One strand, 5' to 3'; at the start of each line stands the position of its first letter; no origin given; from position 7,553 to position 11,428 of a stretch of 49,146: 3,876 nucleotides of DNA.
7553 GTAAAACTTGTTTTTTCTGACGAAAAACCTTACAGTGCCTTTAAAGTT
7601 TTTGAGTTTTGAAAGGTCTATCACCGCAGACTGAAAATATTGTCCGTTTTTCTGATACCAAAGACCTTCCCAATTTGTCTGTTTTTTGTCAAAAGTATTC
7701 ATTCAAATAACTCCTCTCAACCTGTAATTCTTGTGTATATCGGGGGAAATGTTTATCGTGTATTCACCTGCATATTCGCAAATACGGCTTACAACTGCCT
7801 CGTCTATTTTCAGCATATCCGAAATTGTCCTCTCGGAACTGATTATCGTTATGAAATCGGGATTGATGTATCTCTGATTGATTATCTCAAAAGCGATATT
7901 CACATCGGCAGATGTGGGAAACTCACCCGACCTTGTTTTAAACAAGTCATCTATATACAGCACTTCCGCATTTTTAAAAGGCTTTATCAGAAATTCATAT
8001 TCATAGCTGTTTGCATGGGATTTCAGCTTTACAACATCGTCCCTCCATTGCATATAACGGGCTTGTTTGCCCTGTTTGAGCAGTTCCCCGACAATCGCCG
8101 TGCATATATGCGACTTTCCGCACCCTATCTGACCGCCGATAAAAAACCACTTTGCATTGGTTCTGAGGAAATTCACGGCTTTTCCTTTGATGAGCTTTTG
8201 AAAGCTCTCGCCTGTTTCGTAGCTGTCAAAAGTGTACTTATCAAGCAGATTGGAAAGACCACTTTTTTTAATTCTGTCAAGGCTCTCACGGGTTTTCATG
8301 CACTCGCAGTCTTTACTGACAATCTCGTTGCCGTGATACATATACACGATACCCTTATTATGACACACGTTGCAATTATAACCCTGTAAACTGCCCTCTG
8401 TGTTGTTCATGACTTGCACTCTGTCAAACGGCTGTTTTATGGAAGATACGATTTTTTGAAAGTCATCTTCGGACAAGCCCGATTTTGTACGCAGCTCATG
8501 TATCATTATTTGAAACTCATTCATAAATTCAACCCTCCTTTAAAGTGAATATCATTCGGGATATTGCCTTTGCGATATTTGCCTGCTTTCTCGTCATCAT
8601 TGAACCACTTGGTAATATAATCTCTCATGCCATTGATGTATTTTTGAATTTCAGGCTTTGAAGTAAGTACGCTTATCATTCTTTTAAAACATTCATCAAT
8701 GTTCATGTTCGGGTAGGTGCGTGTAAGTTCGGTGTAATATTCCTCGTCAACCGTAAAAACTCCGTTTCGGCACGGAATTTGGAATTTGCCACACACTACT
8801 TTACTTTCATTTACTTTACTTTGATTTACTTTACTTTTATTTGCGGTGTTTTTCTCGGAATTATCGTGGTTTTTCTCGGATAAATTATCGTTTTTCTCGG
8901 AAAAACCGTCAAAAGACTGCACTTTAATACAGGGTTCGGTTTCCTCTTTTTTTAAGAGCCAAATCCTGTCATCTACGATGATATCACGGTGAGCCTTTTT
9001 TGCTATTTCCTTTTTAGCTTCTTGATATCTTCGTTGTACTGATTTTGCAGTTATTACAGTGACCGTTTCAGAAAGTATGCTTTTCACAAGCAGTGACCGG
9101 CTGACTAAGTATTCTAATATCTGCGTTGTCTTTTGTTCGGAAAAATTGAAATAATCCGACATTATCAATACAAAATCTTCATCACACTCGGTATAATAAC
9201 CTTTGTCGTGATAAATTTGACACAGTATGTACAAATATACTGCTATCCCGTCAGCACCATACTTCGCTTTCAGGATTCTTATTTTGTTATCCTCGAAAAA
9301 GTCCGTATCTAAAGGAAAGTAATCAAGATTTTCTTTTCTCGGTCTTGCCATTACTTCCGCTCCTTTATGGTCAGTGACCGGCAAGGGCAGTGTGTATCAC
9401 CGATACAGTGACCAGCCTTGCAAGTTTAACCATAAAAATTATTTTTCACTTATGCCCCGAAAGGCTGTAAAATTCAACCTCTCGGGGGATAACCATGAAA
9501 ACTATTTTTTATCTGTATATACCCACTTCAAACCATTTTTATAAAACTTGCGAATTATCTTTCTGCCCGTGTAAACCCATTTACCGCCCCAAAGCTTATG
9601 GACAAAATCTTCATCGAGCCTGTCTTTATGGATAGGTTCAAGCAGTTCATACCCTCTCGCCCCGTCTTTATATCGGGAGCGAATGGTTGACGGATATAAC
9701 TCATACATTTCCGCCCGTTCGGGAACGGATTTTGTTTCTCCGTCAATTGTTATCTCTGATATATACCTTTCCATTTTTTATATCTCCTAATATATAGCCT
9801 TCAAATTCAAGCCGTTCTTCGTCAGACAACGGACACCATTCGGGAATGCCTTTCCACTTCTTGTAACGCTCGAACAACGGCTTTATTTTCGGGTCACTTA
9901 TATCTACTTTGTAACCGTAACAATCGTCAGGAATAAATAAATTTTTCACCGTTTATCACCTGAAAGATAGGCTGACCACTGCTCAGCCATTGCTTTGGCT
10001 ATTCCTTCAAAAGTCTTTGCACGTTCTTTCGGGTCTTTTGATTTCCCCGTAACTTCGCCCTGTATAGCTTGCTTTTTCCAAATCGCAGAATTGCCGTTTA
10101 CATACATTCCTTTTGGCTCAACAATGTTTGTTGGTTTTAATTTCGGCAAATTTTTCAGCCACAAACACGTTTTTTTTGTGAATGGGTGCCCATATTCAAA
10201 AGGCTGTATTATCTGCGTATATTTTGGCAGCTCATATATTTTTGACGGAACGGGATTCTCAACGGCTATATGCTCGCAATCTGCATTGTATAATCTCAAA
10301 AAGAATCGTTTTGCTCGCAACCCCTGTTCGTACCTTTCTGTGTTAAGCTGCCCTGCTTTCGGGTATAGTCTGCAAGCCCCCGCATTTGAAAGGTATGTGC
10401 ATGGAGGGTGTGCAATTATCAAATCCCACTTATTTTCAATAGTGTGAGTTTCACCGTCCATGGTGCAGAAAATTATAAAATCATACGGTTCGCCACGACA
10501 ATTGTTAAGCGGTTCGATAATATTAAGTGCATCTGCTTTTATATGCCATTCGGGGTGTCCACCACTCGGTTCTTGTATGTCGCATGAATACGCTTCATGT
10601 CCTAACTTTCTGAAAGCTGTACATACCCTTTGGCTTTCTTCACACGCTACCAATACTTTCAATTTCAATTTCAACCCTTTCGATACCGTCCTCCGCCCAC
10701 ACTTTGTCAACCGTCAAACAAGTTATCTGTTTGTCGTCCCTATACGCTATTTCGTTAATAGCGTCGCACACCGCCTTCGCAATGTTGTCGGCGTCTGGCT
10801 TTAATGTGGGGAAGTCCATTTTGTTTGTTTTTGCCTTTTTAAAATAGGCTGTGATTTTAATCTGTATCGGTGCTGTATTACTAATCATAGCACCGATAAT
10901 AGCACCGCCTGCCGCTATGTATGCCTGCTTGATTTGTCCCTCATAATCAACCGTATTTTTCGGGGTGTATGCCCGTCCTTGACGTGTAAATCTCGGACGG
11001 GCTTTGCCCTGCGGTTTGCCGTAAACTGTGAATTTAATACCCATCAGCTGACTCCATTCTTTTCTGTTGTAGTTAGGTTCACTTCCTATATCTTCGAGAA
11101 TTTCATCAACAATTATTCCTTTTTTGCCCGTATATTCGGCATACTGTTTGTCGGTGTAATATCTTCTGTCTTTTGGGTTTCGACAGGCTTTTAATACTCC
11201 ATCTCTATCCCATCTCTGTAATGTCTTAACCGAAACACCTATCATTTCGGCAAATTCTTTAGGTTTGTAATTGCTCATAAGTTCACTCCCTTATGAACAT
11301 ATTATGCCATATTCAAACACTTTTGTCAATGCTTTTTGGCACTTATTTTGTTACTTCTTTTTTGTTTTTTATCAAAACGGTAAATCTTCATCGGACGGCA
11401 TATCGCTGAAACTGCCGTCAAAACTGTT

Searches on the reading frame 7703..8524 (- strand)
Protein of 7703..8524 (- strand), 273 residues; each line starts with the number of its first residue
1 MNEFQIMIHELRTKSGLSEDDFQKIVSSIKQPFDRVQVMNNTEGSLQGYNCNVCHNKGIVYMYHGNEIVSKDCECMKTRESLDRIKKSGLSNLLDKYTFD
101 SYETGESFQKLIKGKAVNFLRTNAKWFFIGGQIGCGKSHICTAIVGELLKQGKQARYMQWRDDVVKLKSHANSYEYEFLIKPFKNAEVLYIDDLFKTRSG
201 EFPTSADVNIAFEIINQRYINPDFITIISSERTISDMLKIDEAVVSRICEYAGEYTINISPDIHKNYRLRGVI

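Call 47: search_protein_families(library=pfam, max_evalue=0.001, proteins=[window:7703-8524:-])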
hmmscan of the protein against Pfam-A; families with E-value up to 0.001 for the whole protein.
window:7703-8524:- (273 aa): 3 families
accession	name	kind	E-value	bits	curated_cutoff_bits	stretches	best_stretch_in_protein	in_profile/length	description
PF01695.23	IstB_IS21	-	7.2e-09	35.9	24.1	1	68-234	36-196/238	IstB-like ATP binding protein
PF00308.24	Bac_DnaA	-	4.7e-06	27.3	23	1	95-248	3-155/162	Bacterial DnaA ATPAse domain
PF01818.22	Translat_reg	-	0.00072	19.9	25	0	20-99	10-83/122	Bacteriophage translational regulator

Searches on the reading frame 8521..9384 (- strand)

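Call 47: search_protein_families(library=pfam, max_evalue=0.001, proteins=[window:8521-9384:-])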
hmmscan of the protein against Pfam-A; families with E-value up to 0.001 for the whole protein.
window:8521-9384:- (287 aa): 1 family
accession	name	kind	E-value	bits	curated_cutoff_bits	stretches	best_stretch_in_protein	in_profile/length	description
PF14297.12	Lin1244_N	-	5e-23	82.1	25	1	22-106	1-86/95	Lin1244/Lin1753-like, N-terminal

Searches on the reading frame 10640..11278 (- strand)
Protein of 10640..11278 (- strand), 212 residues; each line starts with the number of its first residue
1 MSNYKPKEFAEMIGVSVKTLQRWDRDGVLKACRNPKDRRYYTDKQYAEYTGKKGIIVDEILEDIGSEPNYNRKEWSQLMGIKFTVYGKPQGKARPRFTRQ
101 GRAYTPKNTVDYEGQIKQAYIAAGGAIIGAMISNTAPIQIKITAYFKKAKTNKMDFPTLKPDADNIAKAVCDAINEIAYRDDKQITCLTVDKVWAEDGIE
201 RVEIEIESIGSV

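Call 47: search_protein_families(library=pfam, max_evalue=0.001, proteins=[window:10640-11278:-])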
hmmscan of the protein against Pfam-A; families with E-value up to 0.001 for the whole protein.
window:10640-11278:- (212 aa): 4 families
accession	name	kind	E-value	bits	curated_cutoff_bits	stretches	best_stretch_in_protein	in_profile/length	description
PF05866.16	RusA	-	3.2e-25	89.6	22.8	1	87-207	2-124/124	Endodeoxyribonuclease RusA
PF13411.12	MerR_1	-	6.2e-09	36.3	21.6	1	4-46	1-43/69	MerR HTH family regulatory protein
PF00376.29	MerR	-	6.2e-08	32.8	28.2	1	6-41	2-38/38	MerR family regulatory protein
PF12728.13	HTH_17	-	7e-06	26.6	27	1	4-41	2-37/51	Helix-turn-helix domain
